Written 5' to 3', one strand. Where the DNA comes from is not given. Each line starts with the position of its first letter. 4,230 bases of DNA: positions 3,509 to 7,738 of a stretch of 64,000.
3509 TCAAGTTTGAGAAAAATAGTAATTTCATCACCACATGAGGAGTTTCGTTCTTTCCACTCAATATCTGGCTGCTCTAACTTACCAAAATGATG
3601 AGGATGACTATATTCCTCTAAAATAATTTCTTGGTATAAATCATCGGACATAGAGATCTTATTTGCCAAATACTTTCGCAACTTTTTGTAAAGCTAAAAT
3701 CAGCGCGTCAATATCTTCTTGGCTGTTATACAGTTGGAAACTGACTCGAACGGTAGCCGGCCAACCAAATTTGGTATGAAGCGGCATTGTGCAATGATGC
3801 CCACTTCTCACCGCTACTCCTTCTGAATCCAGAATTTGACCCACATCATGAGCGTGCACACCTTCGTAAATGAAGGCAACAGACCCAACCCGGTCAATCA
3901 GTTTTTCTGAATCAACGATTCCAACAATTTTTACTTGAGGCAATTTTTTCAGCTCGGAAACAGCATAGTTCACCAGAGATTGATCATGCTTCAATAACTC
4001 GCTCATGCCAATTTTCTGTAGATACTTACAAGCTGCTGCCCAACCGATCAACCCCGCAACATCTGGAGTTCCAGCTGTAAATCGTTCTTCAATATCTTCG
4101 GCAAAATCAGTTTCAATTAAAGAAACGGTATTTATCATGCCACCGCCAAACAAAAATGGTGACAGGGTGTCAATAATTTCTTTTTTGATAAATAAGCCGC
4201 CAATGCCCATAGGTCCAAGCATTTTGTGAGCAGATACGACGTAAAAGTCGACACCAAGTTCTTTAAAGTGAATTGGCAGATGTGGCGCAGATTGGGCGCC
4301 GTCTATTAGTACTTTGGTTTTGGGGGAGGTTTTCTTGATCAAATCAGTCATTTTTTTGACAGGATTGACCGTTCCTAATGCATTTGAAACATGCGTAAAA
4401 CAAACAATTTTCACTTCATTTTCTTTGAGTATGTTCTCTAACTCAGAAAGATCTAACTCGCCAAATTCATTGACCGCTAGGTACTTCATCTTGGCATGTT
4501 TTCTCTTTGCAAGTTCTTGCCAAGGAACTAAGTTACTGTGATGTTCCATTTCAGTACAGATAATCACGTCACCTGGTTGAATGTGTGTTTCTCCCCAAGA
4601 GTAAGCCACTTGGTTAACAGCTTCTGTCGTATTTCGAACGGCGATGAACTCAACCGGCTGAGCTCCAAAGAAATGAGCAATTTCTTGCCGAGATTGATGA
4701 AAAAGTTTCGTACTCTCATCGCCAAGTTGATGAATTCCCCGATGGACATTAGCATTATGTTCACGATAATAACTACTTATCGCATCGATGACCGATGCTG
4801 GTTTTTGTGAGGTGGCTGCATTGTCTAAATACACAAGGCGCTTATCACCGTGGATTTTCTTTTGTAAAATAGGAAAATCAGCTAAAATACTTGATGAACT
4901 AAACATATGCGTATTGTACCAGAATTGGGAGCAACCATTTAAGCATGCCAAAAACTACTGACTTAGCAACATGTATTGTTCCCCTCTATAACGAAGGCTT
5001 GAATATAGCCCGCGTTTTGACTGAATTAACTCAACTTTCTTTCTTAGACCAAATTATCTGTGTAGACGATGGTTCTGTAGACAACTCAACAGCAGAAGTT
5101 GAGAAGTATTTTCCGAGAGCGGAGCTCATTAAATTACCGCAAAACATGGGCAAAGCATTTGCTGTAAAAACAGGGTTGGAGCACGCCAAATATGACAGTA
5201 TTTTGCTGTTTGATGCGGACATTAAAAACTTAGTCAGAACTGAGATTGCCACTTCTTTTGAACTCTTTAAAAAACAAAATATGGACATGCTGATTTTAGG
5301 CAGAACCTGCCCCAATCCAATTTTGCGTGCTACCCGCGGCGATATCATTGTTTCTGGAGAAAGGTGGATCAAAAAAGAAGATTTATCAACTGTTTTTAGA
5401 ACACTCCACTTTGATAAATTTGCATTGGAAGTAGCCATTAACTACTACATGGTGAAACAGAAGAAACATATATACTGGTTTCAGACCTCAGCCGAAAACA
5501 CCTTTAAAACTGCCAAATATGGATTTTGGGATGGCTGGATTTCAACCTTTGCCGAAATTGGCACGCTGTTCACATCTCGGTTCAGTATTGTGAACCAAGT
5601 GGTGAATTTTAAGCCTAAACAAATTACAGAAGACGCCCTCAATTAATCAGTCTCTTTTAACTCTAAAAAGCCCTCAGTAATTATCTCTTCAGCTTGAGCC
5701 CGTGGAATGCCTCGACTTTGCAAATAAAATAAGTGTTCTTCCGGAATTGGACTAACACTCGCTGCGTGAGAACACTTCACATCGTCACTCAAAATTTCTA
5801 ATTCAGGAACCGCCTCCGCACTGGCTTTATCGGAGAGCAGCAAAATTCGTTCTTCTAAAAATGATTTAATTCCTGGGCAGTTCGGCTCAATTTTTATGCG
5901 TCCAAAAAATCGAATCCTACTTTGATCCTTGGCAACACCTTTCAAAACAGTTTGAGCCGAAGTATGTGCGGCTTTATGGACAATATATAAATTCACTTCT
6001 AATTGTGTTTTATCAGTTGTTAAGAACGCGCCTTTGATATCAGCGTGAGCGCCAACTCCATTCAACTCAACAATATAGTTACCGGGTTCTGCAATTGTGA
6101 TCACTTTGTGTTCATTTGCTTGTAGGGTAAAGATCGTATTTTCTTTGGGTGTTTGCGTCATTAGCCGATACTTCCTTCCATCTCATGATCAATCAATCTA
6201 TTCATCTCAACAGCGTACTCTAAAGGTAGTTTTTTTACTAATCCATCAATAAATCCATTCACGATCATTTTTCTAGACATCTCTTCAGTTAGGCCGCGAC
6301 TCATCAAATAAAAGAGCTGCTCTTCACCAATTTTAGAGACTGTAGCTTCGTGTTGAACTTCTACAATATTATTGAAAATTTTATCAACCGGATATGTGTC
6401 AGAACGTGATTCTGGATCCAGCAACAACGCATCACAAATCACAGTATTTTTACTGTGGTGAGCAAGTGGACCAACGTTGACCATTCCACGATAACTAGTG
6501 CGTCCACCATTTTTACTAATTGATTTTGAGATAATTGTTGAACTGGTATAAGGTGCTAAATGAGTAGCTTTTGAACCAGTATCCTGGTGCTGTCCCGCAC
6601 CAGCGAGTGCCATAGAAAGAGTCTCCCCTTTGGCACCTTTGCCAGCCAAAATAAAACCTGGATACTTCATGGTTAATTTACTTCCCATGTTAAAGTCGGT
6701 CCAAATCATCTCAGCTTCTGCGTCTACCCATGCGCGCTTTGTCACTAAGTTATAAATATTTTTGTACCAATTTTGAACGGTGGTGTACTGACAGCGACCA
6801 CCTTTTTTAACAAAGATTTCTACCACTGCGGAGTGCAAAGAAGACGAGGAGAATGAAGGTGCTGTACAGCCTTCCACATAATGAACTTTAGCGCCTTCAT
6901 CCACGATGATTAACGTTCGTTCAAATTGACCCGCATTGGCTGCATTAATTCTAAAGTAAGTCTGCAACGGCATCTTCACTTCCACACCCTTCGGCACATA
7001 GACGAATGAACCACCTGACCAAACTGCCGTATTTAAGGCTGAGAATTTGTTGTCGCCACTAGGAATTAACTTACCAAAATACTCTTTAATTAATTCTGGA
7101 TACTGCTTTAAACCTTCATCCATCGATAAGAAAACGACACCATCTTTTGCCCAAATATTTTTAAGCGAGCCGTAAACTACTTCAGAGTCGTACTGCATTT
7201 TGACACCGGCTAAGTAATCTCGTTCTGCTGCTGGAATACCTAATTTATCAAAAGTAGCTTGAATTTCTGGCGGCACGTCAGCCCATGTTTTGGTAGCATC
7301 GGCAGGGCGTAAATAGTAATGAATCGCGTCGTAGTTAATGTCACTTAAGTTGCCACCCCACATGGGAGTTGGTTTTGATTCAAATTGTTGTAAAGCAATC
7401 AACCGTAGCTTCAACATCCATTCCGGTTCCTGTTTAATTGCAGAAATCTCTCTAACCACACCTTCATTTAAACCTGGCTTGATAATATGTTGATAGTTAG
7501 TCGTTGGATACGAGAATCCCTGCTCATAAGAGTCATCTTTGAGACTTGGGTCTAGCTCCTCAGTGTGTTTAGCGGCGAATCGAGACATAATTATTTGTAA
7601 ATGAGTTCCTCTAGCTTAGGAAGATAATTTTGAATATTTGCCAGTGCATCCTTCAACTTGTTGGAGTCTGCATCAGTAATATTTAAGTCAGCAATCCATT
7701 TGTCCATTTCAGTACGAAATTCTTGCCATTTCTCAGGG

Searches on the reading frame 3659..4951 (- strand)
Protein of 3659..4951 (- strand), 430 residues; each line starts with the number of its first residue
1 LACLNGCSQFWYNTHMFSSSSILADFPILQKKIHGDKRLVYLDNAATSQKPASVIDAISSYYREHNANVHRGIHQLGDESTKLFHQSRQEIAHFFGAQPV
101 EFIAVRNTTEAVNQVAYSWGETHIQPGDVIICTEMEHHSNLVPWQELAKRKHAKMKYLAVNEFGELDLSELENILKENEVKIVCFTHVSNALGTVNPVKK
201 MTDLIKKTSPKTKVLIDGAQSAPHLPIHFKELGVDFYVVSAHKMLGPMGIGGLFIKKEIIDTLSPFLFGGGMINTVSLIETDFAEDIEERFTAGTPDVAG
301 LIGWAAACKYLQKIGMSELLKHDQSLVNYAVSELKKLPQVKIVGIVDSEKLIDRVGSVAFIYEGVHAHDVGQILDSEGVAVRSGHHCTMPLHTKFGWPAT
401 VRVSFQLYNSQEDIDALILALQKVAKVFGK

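Call 9: search_protein_families(library=ncbifam, proteins=[window:3659-4951:-], max_evalue=0.00001)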
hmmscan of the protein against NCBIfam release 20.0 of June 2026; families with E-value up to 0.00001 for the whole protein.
window:3659-4951:- (430 aa): 24 families
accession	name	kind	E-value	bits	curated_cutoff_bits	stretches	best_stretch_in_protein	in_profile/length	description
TIGR01979.1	sufS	subfamily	7.8e-156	518.9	475.1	1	22-429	3-403/403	SufS family cysteine desulfurase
NF041166.1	f2_encap_cargo1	exception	2.6e-139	466.2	800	1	14-423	222-622/623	family 2A encapsulin nanocompartment cargo protein cysteine desulfurase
NF006791.0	PRK09295.1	equivalog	2.9e-122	408.7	661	1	17-429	3-406/406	cysteine desulfurase SufS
NF008126.0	PRK10874.1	equivalog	1.7e-91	307.3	607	1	16-425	3-396/401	cysteine desulfurase CsdA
TIGR03392.1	FeS_syn_CsdA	equivalog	1.2e-89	301.3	493.6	1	20-425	4-393/398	cysteine desulfurase CsdA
TIGR01977.1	am_tr_V_EF2568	hypoth_equivalog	2.4e-69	234.2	377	1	40-424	1-376/376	cysteine desulfurase family protein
TIGR01976.1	am_tr_V_VC1184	hypoth_equivalog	2.8e-60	204.7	352.35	1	20-421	4-401/401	cysteine desulfurase-like protein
NF040779.1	Sec_lyase_SclA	exception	9.5e-56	189.3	525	1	40-424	1-376/378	selenocysteine lyase SclA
TIGR03402.1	FeS_nifS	equivalog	1.1e-44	152.7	530.75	1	40-425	1-370/379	cysteine desulfurase NifS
TIGR03235.1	DNA_S_dndA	equivalog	4.9e-35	121.5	480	1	41-388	1-325/353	cysteine desulfurase DndA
NF010611.0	PRK14012.1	equivalog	1.6e-34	119.5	548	1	39-388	6-331/406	IscS subfamily cysteine desulfurase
TIGR02006.1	IscS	equivalog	3.6e-33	115.2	643.2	1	39-388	4-327/402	IscS subfamily cysteine desulfurase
NF002806.0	PRK02948.1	subfamily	1.1e-28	100.3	304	1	39-426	1-373/381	IscS subfamily cysteine desulfurase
TIGR03403.1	nifS_epsilon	equivalog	4.3e-24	85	587.7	1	40-273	1-230/382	NifS family cysteine desulfurase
TIGR04343.1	egtE_PLP_lyase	equivalog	1.6e-22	79.8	400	1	40-347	15-300/370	ergothioneine biosynthesis PLP-dependent enzyme EgtE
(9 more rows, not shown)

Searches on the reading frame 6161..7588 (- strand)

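Call 9: search_protein_families(library=ncbifam, proteins=[window:6161-7588:-], max_evalue=0.00001)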
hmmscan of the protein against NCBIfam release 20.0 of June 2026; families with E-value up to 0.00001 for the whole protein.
window:6161-7588:- (475 aa): 5 families
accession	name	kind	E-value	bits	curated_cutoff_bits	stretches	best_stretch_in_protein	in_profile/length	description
TIGR01980.1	sufB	equivalog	2.9e-203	675.5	346.4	1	29-466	10-448/448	Fe-S cluster assembly protein SufB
NF008773.0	PRK11814.1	equivalog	9.3e-146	486.2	717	1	9-475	7-484/484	Fe-S cluster assembly protein SufB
NF052511.1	SUF_like_SmsB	exception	5.2e-81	272.9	650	1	44-472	16-443/445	SUF-like minimal system protein SmsB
TIGR01981.1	sufD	equivalog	1.3e-55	188.6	222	1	188-457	2-269/275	Fe-S cluster assembly protein SufD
NF008194.0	PRK10948.1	equivalog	1.8e-19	69.9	489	1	287-454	234-401/423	Fe-S cluster assembly protein SufD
